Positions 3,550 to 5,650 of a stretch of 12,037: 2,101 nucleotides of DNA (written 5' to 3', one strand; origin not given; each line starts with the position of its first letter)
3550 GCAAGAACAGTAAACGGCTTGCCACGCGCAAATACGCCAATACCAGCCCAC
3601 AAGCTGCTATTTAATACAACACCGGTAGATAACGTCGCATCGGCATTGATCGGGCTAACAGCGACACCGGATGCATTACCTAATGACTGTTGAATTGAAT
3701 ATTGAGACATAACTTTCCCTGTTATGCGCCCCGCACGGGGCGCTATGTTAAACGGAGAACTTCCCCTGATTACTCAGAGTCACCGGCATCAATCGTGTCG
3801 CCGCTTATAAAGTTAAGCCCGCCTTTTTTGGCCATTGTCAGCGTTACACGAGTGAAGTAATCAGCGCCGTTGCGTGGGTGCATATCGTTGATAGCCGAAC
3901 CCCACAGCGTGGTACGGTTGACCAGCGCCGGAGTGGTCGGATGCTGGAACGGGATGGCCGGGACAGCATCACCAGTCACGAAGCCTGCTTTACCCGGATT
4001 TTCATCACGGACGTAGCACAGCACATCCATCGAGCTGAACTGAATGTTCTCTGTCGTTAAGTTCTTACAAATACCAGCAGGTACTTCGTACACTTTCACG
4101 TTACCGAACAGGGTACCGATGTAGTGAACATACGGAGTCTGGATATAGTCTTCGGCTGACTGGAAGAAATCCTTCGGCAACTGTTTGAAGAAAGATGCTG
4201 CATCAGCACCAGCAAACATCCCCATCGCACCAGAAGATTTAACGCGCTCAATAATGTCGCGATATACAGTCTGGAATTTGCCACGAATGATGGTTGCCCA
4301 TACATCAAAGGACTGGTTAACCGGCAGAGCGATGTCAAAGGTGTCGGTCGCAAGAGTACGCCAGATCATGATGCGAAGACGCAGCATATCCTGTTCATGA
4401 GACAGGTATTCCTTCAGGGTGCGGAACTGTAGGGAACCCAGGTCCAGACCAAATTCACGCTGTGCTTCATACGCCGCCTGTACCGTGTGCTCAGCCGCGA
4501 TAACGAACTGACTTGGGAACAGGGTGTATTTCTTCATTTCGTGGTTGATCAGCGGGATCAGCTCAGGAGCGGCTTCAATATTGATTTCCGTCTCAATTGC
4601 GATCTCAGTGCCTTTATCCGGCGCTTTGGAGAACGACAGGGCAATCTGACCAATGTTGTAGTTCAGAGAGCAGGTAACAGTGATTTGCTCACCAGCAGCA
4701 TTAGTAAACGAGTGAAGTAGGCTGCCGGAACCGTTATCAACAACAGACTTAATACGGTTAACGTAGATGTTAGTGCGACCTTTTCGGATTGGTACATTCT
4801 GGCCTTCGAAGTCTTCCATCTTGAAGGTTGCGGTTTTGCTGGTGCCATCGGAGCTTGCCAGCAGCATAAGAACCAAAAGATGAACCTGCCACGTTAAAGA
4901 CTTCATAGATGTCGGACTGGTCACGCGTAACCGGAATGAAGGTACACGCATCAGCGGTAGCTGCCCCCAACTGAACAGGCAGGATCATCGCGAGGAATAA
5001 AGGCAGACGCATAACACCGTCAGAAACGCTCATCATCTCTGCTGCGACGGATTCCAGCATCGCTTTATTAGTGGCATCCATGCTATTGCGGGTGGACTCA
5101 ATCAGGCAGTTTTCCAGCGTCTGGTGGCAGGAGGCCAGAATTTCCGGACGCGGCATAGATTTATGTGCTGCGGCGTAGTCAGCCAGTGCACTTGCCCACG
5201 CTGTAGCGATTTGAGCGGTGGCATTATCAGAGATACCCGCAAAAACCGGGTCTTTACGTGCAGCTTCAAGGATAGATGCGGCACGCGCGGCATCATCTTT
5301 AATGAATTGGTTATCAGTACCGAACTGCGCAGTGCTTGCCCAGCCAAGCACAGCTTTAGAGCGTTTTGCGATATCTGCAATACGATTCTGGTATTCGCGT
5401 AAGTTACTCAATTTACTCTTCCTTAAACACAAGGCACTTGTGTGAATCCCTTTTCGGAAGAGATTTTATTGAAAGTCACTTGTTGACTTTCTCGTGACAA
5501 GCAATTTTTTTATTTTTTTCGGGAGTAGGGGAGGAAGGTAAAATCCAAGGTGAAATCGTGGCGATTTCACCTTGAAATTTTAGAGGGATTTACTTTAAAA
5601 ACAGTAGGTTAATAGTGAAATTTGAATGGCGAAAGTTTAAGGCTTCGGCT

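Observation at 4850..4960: Major head gene is split across two overlapping reading frames (apparent -1/+2 frameshift)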

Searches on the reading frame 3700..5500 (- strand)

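Call 32: search_solved_structures(query=L001:1590-3293:+, max_evalue=0.001, show_alignments=1)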
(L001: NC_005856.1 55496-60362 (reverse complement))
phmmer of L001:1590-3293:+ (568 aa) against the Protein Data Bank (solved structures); distinct sequences matched with E-value up to 0.001: 1.
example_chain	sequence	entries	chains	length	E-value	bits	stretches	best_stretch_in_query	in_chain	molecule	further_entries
9ukm_A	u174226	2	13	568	0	1277.2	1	1-568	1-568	Gp23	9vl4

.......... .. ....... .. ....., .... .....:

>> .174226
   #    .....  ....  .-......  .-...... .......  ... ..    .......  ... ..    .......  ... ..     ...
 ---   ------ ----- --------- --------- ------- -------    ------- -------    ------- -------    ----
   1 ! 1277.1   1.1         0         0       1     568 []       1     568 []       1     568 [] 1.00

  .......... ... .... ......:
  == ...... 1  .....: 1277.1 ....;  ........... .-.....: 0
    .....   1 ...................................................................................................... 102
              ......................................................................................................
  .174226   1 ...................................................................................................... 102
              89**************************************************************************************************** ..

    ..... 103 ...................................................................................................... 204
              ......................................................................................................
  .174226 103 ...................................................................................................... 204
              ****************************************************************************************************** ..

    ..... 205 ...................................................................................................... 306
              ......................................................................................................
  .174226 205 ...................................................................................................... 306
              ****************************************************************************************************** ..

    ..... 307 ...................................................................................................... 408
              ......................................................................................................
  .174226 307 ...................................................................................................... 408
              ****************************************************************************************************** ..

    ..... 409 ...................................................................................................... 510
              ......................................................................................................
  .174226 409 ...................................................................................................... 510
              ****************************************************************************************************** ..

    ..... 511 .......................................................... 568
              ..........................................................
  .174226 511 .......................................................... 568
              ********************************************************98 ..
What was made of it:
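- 3770..5411 (-): Phage P1 gene 23 (major capsid protein) pseudogene: 1642 nt instead of 1707 nt. P1 Gp23 is solved in PDB 9ukm and 9vl4 (call 32).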

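Call 33: search_protein_families(library=pfam, proteins=[L001:1590-3293:+], max_evalue=0.01)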
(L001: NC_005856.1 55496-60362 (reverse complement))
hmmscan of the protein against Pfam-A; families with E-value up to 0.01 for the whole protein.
L001:1590-3293:+ (568 aa): 0 families
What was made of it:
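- Tried and rejected: Pfam scan of intact gp23 and of both ORF products gave no family (call 33), so it was uninformative.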

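Call 41: list_cluster_members(proteins=[L002:1590-3293:+])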
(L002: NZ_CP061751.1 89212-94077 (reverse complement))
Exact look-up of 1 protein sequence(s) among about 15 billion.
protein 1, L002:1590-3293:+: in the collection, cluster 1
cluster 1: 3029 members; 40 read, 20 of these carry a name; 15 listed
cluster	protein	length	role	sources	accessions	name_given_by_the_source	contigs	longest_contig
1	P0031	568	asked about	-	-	TPA: hypothetical protein ACG36P_004598 [Escherichia coli] | Uncharacterized protein n=1 Tax=Escherichia coli TaxID=562 RepID=A0A6N8MDS7_ECOLX | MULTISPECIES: hypothetical protein [Enterobacteriaceae]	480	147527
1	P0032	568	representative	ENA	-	-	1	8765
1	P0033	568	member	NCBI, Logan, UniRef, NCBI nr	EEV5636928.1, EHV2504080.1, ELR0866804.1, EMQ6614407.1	hypothetical protein [Escherichia coli] | hypothetical protein n=1 Tax=Escherichia coli TaxID=562 RepID=UPI0028917EBE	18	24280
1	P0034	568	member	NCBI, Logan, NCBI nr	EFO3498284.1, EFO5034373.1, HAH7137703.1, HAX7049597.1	TPA: hypothetical protein N6W79_001976 [Escherichia coli] | hypothetical protein [Escherichia coli]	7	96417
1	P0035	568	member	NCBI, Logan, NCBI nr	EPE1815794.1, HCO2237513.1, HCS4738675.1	TPA: hypothetical protein N7N48_004051 [Escherichia coli] | hypothetical protein [Escherichia coli]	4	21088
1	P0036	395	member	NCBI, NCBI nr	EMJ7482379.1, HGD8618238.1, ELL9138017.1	TPA: hypothetical protein ACI7I9_004532, partial [Escherichia coli] | hypothetical protein [Escherichia coli]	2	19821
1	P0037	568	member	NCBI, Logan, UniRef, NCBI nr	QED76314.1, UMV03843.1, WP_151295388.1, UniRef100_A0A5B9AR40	hypothetical protein FTV93_27400 (plasmid) [Escherichia coli] | Uncharacterized protein n=1 Tax=Escherichia coli TaxID=562 RepID=A0A5B9AR40_ECOLX | hypothetical protein [Shigella flexneri]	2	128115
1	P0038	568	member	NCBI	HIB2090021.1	TPA: hypothetical protein ACWQ8F_002204 [Escherichia coli]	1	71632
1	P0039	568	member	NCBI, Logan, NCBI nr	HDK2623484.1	TPA: hypothetical protein PRY58_004117 [Escherichia coli] | hypothetical protein [Escherichia coli]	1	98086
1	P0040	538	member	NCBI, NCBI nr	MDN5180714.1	hypothetical protein LVK53_26815, partial [Escherichia coli] | hypothetical protein [Escherichia coli]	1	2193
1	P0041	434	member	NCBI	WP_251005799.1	hypothetical protein, partial [Escherichia coli]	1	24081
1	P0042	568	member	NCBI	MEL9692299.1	hypothetical protein J4X34_23035 [Escherichia coli]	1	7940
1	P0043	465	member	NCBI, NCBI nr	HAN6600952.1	TPA: hypothetical protein IF077_004937, partial [Escherichia coli] | hypothetical protein [Escherichia coli]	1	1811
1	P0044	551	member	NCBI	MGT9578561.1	hypothetical protein ACVWC5_17115, partial [Escherichia coli]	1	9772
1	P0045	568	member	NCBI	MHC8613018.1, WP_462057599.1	hypothetical protein ACYYOJ_15445 [Salmonella enterica]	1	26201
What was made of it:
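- The intact 568-aa allele is on 480 contigs (call 41).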

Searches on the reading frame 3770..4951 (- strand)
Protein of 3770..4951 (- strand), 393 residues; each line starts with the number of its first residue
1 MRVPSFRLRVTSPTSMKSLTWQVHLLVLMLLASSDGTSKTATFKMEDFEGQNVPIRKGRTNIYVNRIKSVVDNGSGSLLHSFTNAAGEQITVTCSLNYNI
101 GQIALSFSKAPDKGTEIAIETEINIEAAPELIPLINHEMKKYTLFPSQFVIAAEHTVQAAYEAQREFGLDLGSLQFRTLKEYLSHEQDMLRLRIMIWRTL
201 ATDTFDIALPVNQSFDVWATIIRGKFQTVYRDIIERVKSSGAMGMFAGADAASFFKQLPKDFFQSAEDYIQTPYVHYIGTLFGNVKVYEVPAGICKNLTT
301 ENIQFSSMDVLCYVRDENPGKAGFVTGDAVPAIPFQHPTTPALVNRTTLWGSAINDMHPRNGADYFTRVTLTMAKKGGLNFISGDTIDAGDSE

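Call 28: find_encoding_contigs(protein=window:3770-4951:-, flank=3000, max_places=10)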
Protein window:3770-4951:- (393 aa): no gene with exactly this product is on record in the collection.
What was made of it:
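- Tried and rejected: Look-up of the mechanical 393-aa ORF (ATG at 4951) found nothing on record (call 28).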

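Call 33: search_protein_families(library=pfam, proteins=[window:3773-4951:-], max_evalue=0.01)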
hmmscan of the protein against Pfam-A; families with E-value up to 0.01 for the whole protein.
window:3773-4951:- (393 aa): 0 families

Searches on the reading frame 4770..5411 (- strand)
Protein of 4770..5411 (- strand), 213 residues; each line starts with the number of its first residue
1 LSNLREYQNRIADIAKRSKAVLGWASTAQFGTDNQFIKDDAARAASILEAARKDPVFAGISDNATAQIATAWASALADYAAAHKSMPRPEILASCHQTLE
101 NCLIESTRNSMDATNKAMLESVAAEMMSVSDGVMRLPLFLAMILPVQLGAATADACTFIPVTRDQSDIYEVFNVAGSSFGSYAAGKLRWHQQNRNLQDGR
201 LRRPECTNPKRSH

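Call 27: find_encoding_contigs(protein=window:4770-5411:-, flank=3000, max_places=10)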
Protein window:4770-5411:- (213 aa): 24 contigs read that carry it; 1 place shown.
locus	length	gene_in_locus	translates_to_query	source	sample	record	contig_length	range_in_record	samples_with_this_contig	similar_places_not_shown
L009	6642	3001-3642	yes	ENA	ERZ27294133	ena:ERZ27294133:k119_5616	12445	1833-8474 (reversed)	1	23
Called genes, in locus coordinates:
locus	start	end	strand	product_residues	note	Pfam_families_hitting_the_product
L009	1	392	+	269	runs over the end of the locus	PF10544:T5orf172 (weak)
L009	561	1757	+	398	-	PF18607:HTH_54, PF01656:CbiA, PF09140:MipZ (faint), PF13614:AAA_31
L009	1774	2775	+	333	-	PF08775:ParB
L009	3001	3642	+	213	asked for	-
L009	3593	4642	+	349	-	-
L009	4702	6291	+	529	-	-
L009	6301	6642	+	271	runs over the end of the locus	-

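Call 29: list_cluster_members(proteins=[window:4770-5411:-, L009:3593-4642:+])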
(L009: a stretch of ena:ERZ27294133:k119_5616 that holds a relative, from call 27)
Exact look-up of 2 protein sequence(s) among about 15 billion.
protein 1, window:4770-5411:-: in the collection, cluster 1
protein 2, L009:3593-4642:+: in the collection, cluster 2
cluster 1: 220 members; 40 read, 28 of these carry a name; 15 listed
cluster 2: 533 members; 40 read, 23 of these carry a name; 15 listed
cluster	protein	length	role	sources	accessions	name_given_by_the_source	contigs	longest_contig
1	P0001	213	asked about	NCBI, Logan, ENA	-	-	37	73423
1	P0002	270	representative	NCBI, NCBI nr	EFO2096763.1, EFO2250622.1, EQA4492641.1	hypothetical protein DP038_24515, partial [Escherichia coli] | hypothetical protein [Escherichia coli O19]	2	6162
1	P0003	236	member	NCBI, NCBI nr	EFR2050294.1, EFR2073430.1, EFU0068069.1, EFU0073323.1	hypothetical protein HZP04_005092, partial [Escherichia coli] | hypothetical protein [Escherichia coli]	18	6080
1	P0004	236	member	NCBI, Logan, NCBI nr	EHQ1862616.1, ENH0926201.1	hypothetical protein ABVS90_004964, partial [Escherichia coli] | hypothetical protein [Escherichia coli]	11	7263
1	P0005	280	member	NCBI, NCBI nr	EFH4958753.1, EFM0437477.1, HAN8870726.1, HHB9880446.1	TPA: hypothetical protein IGN40_004502, partial [Escherichia coli] | hypothetical protein [Escherichia coli]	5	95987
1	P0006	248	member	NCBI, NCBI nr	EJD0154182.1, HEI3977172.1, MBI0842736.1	hypothetical protein HCI10_00335, partial [Escherichia coli] | hypothetical protein [Escherichia coli]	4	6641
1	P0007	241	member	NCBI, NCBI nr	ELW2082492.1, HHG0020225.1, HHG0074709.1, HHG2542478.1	TPA: hypothetical protein ACPTL0_001625, partial [Escherichia coli] | hypothetical protein [Escherichia coli]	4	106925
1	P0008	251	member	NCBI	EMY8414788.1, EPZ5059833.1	hypothetical protein ABCV59_004656, partial [Escherichia coli]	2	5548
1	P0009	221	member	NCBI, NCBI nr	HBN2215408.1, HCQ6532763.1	TPA: hypothetical protein OL598_005271, partial [Escherichia coli] | hypothetical protein [Escherichia coli]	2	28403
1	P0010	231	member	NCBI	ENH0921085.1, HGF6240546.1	TPA: hypothetical protein ACF2VH_004486, partial [Escherichia coli]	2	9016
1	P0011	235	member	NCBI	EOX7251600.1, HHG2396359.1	hypothetical protein ACPVCS_004662, partial [Escherichia coli]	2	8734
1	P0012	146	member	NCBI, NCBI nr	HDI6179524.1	TPA: hypothetical protein PN996_005152, partial [Escherichia coli] | hypothetical protein [Escherichia coli]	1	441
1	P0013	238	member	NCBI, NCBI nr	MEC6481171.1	hypothetical protein VXS56_22845, partial [Escherichia coli] | hypothetical protein [Escherichia coli]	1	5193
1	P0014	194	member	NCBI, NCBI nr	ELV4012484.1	hypothetical protein QNY10_003991, partial [Escherichia coli] | hypothetical protein [Escherichia coli]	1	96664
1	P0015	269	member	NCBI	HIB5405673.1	TPA: hypothetical protein ACWW9B_005366, partial [Klebsiella pneumoniae]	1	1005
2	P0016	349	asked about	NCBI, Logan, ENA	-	-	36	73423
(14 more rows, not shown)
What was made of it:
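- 4770..5411 (-): Frame A: gp23 residues 1-185 followed by 28 out-of-frame residues (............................) and a TAA stop; 213 aa. This exact product is on 37 contigs (calls 27, 29).
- The exact 213-aa product is on 37 contigs from NCBI, Logan and ENA, and the 349-aa downstream product is on 36 (call 29). The allele has persisted in at least 37 sampled contigs (call 29).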

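Call 30: find_encoding_contigs(protein=P0016, flank=10000, max_places=10)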
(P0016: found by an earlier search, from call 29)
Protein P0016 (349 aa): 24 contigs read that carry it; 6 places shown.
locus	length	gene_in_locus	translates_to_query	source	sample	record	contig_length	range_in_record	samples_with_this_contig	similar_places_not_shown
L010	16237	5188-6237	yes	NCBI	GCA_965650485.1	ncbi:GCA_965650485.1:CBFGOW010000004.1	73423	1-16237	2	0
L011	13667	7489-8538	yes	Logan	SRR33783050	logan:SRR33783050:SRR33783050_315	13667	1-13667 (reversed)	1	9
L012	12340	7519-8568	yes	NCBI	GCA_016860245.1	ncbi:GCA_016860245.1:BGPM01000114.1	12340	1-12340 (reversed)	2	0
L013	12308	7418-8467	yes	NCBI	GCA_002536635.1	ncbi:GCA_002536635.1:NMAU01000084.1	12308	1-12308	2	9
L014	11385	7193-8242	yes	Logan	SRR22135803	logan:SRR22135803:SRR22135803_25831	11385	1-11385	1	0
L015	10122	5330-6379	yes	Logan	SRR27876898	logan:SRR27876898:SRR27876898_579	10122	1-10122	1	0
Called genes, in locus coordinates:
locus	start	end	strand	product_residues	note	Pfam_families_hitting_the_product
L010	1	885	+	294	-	PF21205:Rep3_C (weak)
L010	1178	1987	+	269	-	PF10544:T5orf172 (weak)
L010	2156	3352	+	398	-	PF18607:HTH_54, PF01656:CbiA, PF09140:MipZ (faint), PF13614:AAA_31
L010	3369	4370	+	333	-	PF08775:ParB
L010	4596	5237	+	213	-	-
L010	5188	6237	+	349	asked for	-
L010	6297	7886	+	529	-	-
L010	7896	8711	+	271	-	-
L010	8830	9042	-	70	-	-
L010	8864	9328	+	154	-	-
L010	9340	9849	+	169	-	-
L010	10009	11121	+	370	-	PF01609:DDE_Tnp_1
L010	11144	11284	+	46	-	-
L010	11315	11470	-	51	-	PF01848:HOK_GEF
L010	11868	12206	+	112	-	PF01527:HTH_Tnp_1, PF06056:Terminase_5 (weak)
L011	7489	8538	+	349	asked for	-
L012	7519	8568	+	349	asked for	-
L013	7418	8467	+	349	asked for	-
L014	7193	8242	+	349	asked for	-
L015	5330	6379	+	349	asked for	-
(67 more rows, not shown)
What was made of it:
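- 3770..4858 (-): Frame B (+1 relative to A): gp23 residues 207-568 plus stop. Gene callers start a 349-aa ORF at the ATG at 4819. The mechanical ORF start at the ATG at 4951 is out-of-frame read-through. The 349-aa call is on 36 contigs (calls 29, 30).
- Tried and rejected: Gene callers start the downstream ORF at the ATG at 4819, giving 349 aa, and that product is on record (calls 29, 30).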

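Call 33: search_protein_families(library=pfam, proteins=[window:4773-5411:-], max_evalue=0.01)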
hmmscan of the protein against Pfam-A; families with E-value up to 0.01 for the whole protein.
window:4773-5411:- (213 aa): 0 families
